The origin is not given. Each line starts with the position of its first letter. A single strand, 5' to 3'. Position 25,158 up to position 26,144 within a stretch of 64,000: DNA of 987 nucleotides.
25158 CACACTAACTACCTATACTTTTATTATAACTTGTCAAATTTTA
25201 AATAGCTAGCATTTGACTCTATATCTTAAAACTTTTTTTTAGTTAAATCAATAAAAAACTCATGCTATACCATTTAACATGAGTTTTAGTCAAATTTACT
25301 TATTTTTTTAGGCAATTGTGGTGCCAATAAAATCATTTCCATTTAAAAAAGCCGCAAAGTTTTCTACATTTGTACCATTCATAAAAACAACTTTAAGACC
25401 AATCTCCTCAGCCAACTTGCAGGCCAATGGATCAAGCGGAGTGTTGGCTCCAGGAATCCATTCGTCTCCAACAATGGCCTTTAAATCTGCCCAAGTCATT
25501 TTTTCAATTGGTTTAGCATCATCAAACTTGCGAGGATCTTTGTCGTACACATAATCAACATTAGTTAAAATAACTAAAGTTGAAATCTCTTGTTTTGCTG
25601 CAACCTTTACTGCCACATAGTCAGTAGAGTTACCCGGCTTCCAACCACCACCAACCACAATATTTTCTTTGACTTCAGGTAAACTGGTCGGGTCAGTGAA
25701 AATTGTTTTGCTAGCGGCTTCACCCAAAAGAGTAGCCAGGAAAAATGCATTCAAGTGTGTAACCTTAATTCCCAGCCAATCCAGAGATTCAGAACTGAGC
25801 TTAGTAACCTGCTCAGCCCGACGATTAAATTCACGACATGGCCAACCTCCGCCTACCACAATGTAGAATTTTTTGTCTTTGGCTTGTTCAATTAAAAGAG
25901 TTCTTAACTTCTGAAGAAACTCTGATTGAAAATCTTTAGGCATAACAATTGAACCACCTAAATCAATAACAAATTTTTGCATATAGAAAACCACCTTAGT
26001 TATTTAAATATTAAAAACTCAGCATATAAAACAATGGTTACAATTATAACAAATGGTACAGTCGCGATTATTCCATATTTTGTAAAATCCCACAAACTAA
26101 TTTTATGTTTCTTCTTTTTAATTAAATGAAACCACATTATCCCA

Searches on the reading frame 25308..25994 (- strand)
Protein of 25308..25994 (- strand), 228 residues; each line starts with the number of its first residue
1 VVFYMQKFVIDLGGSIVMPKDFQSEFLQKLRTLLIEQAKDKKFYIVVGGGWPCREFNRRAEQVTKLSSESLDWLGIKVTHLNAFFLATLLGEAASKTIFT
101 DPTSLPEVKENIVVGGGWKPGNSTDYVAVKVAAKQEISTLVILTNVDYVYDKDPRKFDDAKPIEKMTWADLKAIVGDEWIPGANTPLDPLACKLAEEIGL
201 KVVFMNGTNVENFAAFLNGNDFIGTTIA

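Call 81: search_protein_families(library=pfam, proteins=[window:25308-25994:-], max_evalue=0.01)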
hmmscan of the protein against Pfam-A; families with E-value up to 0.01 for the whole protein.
window:25308-25994:- (228 aa): 1 family
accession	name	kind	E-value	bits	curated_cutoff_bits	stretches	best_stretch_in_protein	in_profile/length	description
PF00696.33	AA_kinase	-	2.8e-22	80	24.9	1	7-206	2-234/234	Amino acid kinase family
